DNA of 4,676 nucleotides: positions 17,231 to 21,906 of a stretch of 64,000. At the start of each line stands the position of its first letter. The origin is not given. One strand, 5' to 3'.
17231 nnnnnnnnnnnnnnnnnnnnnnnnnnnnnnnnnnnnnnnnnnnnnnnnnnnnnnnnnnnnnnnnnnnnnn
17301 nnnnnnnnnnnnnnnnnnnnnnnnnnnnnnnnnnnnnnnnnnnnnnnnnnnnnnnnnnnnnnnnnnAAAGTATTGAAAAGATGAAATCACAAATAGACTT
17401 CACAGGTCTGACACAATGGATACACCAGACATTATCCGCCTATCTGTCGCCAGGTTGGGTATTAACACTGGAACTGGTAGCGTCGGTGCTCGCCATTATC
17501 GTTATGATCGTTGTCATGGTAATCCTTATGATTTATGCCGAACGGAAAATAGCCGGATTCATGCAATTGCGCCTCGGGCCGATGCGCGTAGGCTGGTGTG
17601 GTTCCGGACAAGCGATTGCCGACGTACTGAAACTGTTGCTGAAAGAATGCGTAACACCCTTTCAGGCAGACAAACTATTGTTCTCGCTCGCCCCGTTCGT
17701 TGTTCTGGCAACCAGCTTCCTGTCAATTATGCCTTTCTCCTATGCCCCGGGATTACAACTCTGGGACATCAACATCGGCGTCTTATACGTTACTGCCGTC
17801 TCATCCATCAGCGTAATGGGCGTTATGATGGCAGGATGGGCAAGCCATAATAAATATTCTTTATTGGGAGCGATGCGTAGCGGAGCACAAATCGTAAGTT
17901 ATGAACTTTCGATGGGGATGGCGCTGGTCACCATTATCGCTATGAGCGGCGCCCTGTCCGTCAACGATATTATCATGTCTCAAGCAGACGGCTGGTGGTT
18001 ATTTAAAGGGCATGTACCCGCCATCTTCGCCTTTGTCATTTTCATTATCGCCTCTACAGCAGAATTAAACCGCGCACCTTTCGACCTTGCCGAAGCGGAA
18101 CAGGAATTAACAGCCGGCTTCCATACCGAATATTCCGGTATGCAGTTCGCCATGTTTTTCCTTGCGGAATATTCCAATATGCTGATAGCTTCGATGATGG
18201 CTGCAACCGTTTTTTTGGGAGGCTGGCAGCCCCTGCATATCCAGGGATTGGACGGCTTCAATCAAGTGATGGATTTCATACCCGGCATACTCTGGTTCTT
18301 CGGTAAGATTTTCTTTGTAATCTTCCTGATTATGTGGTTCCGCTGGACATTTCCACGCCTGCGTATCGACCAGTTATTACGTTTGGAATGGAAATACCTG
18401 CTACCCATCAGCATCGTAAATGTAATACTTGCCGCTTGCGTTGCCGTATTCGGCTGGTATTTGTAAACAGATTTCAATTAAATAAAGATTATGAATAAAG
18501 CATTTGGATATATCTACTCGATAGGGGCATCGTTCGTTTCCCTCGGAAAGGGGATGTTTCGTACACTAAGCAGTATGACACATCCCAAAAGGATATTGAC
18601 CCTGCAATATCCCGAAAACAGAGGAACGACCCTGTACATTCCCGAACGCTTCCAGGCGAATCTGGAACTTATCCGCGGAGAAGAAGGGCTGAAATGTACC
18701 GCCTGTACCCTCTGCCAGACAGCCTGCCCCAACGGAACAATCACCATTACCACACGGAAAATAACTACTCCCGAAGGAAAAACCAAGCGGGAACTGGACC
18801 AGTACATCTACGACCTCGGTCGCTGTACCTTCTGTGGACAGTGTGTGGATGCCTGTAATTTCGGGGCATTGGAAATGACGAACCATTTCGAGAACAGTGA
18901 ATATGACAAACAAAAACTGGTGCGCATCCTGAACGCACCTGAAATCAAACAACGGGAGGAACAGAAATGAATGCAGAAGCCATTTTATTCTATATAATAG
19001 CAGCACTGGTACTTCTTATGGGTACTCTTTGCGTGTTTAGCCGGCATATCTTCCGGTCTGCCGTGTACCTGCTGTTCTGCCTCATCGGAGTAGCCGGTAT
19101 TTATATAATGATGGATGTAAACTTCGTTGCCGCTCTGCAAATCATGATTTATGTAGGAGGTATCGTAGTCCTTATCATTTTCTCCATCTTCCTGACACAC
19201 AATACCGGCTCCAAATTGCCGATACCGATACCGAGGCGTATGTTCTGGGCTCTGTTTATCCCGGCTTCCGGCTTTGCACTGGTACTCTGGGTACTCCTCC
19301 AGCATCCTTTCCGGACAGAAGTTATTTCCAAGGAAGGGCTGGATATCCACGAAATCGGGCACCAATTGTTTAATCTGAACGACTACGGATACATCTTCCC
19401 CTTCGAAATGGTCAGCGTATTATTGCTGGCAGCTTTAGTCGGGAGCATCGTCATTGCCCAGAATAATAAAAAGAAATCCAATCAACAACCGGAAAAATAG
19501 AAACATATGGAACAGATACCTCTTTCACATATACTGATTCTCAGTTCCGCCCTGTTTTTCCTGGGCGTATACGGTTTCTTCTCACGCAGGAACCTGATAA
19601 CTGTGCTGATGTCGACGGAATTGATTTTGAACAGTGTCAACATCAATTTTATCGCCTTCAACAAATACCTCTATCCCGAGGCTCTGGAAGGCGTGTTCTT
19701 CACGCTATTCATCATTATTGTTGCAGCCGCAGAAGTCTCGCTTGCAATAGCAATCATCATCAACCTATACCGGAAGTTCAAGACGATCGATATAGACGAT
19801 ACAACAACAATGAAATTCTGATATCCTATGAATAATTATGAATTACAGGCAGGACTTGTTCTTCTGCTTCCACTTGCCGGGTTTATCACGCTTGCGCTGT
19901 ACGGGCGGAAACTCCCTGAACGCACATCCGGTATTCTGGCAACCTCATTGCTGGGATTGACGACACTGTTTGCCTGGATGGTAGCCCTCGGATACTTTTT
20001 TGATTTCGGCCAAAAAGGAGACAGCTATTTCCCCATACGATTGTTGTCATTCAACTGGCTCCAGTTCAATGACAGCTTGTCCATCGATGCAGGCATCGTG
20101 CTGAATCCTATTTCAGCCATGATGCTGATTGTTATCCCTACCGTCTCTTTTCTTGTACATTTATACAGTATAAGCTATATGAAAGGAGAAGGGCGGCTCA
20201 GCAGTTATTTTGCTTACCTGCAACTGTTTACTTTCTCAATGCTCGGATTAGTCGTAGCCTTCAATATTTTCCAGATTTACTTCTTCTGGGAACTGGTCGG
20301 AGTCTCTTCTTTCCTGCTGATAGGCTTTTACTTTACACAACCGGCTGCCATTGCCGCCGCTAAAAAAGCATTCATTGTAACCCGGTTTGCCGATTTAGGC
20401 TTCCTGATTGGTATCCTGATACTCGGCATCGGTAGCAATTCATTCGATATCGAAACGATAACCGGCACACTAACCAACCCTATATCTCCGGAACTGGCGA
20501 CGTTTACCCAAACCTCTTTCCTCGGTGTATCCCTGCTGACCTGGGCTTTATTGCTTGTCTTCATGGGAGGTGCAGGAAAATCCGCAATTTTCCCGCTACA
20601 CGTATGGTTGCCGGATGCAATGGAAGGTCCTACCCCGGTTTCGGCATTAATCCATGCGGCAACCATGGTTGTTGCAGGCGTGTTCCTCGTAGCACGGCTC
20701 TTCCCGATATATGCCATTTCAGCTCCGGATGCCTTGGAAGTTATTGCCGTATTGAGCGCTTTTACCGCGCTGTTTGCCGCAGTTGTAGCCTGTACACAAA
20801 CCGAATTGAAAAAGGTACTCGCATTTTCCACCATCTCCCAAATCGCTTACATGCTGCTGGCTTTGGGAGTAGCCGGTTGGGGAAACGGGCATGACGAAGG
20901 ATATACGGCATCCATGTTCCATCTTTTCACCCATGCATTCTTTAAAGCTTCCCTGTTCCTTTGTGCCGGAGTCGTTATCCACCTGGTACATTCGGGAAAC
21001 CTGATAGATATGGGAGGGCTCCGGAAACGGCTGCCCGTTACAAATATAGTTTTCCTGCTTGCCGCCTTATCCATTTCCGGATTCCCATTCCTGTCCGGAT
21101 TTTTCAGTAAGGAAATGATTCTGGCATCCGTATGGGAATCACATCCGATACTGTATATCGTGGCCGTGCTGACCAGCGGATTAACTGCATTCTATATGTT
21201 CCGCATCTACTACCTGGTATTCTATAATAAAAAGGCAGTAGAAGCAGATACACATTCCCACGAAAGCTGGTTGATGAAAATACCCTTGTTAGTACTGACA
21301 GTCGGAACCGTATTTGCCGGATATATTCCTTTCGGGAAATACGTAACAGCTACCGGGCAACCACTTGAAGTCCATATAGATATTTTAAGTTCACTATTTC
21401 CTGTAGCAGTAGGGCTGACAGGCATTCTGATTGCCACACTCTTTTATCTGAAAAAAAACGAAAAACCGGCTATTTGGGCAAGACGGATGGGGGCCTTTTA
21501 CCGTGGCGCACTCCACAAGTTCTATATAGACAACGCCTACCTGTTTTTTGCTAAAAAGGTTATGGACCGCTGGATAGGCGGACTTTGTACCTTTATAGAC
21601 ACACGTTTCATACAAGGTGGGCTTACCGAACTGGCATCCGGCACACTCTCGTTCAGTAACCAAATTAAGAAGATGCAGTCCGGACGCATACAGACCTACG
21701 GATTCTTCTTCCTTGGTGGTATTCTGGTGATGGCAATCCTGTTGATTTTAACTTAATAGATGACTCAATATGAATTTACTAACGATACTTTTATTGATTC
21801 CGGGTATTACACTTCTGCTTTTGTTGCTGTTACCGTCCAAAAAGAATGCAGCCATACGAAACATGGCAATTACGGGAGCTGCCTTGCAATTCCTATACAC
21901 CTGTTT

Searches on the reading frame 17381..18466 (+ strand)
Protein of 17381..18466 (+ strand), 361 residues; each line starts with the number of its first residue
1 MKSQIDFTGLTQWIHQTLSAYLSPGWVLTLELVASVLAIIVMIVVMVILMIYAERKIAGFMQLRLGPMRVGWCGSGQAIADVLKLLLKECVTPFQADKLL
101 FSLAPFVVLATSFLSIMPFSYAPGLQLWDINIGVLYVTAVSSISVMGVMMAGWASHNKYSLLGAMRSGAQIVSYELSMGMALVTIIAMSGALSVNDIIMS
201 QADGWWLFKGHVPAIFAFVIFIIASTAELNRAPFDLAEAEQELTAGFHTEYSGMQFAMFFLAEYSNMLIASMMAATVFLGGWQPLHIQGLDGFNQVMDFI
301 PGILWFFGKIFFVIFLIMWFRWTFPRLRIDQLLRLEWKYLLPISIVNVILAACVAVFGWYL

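Call 35: search_protein_families(library=pfam, proteins=[window:17381-18466:+], max_evalue=0.001)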
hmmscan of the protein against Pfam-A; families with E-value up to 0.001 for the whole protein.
window:17381-18466:+ (361 aa): 1 family
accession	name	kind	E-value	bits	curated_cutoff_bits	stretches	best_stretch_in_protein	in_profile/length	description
PF00146.26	NADHdh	-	1.3e-113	379.7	27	1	36-351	3-297/298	NADH dehydrogenase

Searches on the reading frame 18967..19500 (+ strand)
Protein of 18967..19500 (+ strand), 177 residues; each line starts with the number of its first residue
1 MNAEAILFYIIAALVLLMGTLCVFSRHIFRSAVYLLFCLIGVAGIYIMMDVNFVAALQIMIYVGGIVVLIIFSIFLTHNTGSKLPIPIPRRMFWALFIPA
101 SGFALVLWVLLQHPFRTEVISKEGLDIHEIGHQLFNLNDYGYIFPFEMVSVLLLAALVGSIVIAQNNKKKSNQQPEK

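Call 35: search_protein_families(library=pfam, proteins=[window:18967-19500:+], max_evalue=0.001)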
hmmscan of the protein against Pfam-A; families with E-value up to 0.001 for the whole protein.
window:18967-19500:+ (177 aa): 1 family
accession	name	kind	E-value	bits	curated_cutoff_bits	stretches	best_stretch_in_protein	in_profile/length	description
PF00499.25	Oxidored_q3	-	2.5e-33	115.3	33.2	1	20-163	3-146/146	NADH-ubiquinone/plastoquinone oxidoreductase chain 6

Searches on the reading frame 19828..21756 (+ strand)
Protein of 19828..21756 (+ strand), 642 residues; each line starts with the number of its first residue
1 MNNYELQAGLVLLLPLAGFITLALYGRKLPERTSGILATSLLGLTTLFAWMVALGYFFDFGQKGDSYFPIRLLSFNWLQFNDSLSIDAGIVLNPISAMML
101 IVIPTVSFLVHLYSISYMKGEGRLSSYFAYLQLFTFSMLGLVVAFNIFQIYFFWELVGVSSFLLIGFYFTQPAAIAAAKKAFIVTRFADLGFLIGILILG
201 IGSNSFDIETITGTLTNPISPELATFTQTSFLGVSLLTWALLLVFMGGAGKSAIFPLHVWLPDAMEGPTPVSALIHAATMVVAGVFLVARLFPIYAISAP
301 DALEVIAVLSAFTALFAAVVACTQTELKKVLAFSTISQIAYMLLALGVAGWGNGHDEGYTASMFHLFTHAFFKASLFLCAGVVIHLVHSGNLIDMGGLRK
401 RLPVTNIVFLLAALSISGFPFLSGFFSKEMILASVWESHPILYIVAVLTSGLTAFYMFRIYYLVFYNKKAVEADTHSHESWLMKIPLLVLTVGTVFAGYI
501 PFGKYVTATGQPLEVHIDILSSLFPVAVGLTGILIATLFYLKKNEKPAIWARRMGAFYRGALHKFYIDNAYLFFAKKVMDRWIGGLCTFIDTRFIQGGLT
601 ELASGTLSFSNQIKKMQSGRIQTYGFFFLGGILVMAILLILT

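Call 35: search_protein_families(library=pfam, proteins=[window:19828-21756:+], max_evalue=0.001)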
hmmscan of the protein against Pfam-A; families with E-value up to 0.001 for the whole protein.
window:19828-21756:+ (642 aa): 2 families
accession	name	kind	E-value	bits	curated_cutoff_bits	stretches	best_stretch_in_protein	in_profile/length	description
PF00361.26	Proton_antipo_M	-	2.7e-76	257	21.5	1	145-453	2-294/294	NADH:quinone oxidoreductase/Mrp antiporter, TM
PF00662.26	Proton_antipo_N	-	1.3e-14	54.3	24.5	1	77-128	1-51/51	NADH-Ubiquinone oxidoreductase (complex I), chain 5 N-terminus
